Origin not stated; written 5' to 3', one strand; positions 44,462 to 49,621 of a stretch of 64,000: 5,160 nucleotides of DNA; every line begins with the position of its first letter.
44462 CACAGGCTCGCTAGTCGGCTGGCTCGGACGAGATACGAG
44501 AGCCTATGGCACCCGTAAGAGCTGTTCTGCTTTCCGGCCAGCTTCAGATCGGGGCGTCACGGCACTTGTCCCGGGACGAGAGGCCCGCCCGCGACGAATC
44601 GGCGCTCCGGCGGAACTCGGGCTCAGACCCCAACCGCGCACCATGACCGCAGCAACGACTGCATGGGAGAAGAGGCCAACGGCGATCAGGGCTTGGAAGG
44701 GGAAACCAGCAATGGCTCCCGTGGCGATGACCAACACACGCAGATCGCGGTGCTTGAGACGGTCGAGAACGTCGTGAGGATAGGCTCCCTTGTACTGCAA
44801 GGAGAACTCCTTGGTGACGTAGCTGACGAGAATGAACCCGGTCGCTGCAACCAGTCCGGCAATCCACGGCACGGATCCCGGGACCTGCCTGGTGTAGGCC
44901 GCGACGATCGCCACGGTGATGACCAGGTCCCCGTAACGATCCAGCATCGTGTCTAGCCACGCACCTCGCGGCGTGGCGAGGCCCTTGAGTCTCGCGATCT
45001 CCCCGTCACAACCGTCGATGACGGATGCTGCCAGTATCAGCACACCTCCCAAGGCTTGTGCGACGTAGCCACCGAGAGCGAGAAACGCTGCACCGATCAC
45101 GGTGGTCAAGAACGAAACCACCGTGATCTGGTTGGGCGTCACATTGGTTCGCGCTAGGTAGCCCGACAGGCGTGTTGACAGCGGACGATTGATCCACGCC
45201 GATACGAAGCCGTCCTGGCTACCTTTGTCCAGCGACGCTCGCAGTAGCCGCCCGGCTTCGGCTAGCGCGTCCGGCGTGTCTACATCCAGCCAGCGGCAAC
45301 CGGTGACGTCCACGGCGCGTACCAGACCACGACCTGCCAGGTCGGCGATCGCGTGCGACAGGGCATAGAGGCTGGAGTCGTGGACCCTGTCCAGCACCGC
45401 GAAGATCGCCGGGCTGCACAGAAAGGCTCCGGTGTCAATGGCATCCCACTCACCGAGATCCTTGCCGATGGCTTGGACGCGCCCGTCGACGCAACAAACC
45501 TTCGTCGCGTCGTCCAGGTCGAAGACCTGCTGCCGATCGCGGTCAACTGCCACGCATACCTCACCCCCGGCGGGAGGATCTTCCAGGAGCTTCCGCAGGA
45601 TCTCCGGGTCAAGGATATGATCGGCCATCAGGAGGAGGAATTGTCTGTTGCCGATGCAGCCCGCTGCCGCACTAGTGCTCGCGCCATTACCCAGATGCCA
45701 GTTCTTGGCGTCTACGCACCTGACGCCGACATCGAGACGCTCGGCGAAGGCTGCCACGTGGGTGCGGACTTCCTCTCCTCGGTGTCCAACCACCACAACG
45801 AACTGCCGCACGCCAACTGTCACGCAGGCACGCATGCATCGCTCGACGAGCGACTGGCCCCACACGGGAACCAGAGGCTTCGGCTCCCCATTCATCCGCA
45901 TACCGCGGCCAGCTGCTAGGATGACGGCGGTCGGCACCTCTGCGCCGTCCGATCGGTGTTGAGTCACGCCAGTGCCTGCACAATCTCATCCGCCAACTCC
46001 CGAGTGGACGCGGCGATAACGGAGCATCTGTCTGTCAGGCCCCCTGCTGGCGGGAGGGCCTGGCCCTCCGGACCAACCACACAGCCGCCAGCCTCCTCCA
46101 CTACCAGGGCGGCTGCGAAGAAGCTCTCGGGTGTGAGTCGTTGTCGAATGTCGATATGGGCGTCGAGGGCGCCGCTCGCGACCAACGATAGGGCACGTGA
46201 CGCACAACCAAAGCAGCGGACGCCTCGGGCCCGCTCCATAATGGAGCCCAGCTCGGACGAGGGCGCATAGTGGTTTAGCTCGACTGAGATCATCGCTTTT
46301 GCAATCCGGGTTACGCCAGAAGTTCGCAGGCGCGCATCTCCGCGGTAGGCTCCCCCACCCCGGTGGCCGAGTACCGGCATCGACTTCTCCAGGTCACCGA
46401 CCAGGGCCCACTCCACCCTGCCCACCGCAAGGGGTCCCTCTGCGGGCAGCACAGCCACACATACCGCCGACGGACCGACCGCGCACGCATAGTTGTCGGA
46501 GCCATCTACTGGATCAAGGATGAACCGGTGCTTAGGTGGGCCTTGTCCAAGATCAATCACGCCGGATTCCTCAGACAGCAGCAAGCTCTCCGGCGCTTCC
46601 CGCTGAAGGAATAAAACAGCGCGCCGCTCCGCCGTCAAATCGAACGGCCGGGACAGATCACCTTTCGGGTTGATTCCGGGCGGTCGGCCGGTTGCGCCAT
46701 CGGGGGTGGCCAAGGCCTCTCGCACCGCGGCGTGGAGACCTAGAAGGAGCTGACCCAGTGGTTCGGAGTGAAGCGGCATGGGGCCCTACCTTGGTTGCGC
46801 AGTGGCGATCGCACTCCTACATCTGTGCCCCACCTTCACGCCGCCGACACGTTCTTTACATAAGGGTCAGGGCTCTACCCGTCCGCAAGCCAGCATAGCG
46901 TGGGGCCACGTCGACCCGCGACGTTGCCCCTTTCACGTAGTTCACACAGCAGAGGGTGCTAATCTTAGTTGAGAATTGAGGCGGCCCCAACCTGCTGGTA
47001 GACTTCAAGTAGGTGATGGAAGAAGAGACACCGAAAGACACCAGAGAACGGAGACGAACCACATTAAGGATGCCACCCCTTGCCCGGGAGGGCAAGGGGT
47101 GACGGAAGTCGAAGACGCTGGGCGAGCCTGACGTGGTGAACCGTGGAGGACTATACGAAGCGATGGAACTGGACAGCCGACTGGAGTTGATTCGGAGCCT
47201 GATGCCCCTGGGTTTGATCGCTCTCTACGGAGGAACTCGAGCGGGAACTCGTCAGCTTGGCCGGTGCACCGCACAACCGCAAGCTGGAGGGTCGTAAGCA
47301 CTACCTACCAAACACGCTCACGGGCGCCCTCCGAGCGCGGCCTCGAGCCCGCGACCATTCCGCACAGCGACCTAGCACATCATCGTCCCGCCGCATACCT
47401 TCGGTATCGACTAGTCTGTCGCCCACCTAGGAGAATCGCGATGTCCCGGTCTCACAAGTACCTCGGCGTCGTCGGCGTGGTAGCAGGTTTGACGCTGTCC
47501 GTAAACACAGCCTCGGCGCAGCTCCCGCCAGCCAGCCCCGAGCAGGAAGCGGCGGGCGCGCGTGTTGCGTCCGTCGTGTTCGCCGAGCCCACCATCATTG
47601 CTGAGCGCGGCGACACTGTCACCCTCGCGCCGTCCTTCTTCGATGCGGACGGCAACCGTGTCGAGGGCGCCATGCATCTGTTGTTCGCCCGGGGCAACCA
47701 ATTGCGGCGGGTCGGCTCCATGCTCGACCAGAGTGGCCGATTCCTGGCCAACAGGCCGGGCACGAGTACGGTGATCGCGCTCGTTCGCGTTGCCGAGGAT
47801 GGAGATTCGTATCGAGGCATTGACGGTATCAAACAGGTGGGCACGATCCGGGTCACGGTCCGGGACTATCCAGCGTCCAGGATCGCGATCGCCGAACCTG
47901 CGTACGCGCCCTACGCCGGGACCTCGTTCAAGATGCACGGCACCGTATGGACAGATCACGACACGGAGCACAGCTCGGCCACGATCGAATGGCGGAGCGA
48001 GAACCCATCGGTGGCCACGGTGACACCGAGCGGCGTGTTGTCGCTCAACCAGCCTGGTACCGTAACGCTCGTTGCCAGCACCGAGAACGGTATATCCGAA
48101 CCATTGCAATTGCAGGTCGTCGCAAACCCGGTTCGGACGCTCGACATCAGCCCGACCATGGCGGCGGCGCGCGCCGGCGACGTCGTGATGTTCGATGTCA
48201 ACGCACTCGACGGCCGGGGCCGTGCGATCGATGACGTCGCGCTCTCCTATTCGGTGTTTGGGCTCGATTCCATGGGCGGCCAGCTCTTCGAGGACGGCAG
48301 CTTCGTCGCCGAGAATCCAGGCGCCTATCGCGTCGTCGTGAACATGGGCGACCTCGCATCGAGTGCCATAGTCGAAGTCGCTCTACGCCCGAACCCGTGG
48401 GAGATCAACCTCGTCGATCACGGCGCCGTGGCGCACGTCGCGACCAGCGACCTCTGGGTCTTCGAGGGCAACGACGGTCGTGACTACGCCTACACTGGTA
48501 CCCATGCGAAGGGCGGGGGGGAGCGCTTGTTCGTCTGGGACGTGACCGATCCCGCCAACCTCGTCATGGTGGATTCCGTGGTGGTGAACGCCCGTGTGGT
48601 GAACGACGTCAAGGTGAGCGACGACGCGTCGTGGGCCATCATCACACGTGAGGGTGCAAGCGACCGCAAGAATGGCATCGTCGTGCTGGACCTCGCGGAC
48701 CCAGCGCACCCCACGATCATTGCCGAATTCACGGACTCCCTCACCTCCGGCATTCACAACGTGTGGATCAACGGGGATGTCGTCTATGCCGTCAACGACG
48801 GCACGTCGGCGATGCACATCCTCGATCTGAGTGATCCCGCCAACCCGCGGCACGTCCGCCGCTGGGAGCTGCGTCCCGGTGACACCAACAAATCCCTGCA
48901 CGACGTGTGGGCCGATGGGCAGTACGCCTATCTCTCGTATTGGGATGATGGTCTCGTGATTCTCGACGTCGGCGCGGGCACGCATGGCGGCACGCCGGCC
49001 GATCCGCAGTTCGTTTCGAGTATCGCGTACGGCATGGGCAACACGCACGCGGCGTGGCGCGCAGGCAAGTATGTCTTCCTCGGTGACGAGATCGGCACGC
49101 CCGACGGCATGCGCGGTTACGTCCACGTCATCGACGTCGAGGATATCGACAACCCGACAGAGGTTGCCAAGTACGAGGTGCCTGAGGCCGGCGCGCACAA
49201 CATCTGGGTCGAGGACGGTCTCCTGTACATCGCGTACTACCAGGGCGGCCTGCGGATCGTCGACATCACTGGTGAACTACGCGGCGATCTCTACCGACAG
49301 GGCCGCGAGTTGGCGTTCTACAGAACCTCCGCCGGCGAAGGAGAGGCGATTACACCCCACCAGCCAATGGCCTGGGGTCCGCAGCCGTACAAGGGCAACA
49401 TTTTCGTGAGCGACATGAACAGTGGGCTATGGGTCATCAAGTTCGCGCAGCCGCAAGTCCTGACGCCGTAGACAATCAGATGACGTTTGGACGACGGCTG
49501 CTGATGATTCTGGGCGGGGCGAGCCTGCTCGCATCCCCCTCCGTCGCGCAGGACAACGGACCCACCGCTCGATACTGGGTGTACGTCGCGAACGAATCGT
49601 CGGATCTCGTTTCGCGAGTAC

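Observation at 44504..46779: IMPase + fused cytidylyltransferase::CDP-alcohol transferase: a di-myo-inositol-phosphate-type or CDP-inositol lipid module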

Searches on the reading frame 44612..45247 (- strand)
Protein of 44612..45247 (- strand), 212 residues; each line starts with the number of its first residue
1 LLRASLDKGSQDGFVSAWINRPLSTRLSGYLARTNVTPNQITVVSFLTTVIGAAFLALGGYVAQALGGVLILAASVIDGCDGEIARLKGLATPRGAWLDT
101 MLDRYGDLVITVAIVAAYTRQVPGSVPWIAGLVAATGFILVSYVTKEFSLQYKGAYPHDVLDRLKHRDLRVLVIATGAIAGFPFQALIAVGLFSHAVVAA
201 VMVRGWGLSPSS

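Call 53: search_solved_structures(query=window:44612-45247:-, max_evalue=0.01, show_alignments=5)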
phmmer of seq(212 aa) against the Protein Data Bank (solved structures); distinct sequences matched with E-value up to 0.01: 7.
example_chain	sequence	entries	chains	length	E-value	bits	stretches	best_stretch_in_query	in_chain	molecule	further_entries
4o6m_A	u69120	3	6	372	2.7e-38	135.1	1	4-195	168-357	AF2299, a CDP-alcohol phosphotransferase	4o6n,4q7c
4mnd_A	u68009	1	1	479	1.2e-22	83.9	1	6-155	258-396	CTP L-myo-inositol-1-phosphate cytidylyltransferase/CDP-L-myo-inositol myo-inositolphospho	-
6h53_A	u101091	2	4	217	3e-05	27.2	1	22-200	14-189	CDP-diacylglycerol--inositol 3-phosphatidyltransferase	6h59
6h5a_A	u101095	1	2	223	3.3e-05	27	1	22-200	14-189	CDP-diacylglycerol--inositol 3-phosphatidyltransferase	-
5d92_D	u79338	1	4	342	4.6e-05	26.6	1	27-198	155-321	AF2299 protein,Phosphatidylinositol synthase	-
5d91_A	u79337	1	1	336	6e-05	26.2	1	28-198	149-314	AF2299 protein,Phosphatidylinositol synthase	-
6wm5_A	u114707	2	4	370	0.0057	19.7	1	15-187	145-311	AfCTD-Phosphatidylinositol-phosphate synthase (PIPS) fusion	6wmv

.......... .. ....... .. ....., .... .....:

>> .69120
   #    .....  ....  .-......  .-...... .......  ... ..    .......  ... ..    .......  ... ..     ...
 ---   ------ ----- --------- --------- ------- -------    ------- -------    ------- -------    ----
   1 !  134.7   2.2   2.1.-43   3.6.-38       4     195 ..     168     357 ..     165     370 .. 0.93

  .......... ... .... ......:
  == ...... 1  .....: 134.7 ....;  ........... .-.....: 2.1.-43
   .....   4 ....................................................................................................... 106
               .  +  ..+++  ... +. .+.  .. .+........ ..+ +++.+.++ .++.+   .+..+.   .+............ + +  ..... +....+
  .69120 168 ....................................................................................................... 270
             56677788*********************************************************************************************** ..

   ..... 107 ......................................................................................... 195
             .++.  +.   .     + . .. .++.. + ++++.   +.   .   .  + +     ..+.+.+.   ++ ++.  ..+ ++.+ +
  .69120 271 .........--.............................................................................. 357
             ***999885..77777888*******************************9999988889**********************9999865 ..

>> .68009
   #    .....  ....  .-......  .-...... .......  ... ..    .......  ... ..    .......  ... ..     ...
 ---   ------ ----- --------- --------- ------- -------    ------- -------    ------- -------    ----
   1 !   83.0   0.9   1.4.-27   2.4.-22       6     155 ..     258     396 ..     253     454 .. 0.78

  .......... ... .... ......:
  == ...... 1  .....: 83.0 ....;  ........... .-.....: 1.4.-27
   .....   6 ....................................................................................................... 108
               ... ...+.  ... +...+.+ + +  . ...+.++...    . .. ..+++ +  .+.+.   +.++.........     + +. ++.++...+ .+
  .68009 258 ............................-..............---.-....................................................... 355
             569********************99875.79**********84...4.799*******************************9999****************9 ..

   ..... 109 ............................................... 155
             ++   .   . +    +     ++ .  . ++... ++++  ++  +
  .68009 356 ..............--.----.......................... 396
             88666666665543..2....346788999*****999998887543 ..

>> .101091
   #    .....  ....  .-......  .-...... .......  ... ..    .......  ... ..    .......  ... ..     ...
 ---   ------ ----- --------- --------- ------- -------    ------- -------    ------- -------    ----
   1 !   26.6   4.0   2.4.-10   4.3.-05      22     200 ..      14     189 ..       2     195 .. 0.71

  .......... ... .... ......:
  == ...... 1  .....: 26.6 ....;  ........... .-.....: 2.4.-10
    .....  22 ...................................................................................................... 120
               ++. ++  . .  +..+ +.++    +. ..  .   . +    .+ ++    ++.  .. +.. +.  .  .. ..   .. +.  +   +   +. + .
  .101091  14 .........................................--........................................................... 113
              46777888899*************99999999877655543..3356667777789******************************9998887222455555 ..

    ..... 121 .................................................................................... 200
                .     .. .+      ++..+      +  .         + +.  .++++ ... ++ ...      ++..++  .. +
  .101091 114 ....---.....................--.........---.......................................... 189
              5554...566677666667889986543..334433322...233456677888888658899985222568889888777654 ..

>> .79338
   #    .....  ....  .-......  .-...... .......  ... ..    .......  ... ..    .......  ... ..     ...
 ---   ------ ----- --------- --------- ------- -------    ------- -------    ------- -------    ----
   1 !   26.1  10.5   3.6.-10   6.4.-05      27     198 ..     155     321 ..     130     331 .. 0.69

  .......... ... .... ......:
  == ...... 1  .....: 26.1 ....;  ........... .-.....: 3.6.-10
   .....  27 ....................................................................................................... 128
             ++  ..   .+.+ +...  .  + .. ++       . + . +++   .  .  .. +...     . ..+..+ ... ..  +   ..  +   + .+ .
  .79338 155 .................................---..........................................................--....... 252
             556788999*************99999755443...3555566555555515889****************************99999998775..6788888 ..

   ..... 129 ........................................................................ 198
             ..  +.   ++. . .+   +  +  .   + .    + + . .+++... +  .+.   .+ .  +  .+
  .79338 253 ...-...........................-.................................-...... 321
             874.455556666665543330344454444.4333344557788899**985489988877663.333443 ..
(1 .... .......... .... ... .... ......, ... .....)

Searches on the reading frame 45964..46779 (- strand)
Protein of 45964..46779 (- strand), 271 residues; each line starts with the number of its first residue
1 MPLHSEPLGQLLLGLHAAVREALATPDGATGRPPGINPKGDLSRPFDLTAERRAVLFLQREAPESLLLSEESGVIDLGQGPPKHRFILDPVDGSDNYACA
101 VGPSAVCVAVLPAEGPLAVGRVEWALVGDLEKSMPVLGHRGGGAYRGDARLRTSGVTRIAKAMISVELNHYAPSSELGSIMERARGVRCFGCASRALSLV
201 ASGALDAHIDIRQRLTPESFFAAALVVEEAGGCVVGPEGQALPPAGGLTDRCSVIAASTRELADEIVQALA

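Call 3: search_protein_families(library=pfam, proteins=[window:45964-46779:-], max_evalue=0.01)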
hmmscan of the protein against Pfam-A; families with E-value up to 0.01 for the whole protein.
window:45964-46779:- (271 aa): 1 family
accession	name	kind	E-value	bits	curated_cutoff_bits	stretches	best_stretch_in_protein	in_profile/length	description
PF00459.30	Inositol_P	-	8.9e-20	71.7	27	1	40-270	39-266/271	Inositol monophosphatase family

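Call 4: search_protein_families(library=ncbifam, proteins=[window:45964-46779:-], max_evalue=0.01)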
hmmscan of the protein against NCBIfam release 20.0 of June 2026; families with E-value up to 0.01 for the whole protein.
window:45964-46779:- (271 aa): 7 families
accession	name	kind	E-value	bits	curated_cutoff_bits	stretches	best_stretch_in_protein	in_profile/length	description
NF009321.0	PRK12676.1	equivalog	4e-36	124.4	264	1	35-270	36-262/264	bifunctional fructose-bisphosphatase/inositol-phosphate phosphatase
NF010678.0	PRK14076.1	equivalog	1.8e-19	70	493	1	44-269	43-282/570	bifunctional NADP phosphatase/NAD kinase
TIGR02067.1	his_9_HisN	equivalog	2.1e-16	60.2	275.15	1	47-270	40-251/252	histidinol-phosphatase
NF008027.1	PRK10757.1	equivalog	9.4e-11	41.1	332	1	41-239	38-232/267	inositol-1-monophosphatase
NF006780.0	PRK09293.1-4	equivalog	0.00012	21.2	358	1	27-101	48-121/343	class 1 fructose-bisphosphatase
TIGR01331.1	bisphos_cysQ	equivalog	0.00016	21.3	228.8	1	47-242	39-232/250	3'(2'),5'-bisphosphate nucleotidase CysQ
TIGR01330.1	bisphos_HAL2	equivalog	0.00093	18.1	267.05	0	222-269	300-349/359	3'(2'),5'-bisphosphate nucleotidase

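Call 48: search_solved_structures(query=window:45964-46779:-, max_evalue=0.001, show_alignments=3)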
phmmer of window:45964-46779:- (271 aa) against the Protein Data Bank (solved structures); distinct sequences matched with E-value up to 0.001: 28.
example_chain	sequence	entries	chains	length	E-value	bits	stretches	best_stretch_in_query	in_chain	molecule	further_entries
1dk4_A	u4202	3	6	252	9.7e-16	61.3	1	35-268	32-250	INOSITOL MONOPHOSPHATASE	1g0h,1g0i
2fvz_A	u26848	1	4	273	1.1e-15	61.1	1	57-270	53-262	Inositol monophosphatase 2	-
2czh_A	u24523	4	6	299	1.3e-15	60.9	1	56-270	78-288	Inositol monophosphatase 2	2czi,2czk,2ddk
1vdw_A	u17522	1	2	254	1.3e-15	60.8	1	35-269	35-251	hypothetical protein PH1897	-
1xi6_A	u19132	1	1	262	3.9e-15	59.3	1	22-268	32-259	extragenic suppressor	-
3luz_A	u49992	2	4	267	1.8e-14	57.1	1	46-239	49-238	Extragenic suppressor protein suhB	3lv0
9j90_B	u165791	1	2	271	4.1e-12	49.4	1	44-235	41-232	Nus factor SuhB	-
8wdq_A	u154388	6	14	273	4.2e-12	49.4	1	44-235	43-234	Nus factor SuhB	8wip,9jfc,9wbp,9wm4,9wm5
2qfl_A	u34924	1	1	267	5.5e-11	45.7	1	24-239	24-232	Inositol-1-monophosphatase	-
6ib7_A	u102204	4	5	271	1.5e-10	44.3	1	24-239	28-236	Inositol-1-monophosphatase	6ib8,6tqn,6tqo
5zhh_A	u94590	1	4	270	1.9e-10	43.9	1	39-246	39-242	Inositol-1-monophosphatase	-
6tqn_T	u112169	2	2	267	2.6e-10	43.5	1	24-235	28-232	Inositol monophosphatase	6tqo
9vep_A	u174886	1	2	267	4.1e-09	39.6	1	40-235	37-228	Inositol-1-monophosphatase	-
2bji_A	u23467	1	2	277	2e-08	37.3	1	40-268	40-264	INOSITOL-1(OR 4)-MONOPHOSPHATASE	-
2p3n_A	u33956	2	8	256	2.7e-07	33.6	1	41-239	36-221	Inositol-1-monophosphatase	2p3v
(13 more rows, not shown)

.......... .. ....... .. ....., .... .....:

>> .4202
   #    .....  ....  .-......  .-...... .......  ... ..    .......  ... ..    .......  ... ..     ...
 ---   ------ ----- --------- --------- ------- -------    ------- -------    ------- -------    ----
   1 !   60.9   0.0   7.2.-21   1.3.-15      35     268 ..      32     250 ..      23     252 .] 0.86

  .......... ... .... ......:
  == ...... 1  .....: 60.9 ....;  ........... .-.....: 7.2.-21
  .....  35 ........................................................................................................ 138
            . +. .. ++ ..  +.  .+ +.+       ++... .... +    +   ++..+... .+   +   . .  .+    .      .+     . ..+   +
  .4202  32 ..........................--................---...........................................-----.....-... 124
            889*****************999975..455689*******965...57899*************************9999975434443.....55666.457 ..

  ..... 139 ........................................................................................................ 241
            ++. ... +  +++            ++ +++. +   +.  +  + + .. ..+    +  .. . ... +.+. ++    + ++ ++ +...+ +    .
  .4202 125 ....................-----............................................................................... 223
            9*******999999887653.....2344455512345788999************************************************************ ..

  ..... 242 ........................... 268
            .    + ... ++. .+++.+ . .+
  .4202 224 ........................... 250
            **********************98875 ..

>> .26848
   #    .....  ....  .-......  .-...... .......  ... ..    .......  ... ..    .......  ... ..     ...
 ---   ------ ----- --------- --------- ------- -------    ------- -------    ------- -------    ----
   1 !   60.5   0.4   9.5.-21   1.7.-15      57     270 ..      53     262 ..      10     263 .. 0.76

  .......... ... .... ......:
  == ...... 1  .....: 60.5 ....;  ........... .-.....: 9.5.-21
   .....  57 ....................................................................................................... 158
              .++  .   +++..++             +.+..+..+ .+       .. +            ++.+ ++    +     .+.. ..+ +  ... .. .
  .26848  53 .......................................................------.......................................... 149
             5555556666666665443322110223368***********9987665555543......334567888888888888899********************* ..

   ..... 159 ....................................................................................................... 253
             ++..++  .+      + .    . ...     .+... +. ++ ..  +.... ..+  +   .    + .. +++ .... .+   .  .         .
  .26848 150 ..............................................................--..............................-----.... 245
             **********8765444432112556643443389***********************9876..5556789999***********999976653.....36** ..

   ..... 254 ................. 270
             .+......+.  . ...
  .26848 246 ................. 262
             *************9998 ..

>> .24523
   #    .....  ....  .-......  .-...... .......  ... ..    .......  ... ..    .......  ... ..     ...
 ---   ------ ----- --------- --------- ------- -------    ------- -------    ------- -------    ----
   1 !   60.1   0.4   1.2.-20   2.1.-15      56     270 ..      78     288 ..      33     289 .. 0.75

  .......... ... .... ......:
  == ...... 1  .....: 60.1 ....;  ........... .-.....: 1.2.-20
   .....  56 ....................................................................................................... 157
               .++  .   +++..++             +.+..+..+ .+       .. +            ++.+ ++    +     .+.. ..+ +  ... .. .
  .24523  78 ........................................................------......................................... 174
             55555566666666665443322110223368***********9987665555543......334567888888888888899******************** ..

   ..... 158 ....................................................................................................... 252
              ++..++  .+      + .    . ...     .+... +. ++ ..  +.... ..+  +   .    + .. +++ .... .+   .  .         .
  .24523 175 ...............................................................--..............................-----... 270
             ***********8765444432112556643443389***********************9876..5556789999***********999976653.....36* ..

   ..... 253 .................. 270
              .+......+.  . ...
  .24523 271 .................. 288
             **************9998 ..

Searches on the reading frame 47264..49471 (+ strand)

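Call 3: search_protein_families(library=pfam, proteins=[window:47264-49471:+], max_evalue=0.01)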
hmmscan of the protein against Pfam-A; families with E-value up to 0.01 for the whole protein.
window:47264-49471:+ (735 aa): 2 families
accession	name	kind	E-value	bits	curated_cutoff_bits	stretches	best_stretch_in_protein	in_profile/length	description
PF08309.17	LVIVD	-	2.2e-16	59.3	20.2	2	546-569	5-28/42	LVIVD repeat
PF02368.24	Big_2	-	0.002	18.5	22.8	0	237-269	32-64/79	Bacterial Ig-like domain (group 2)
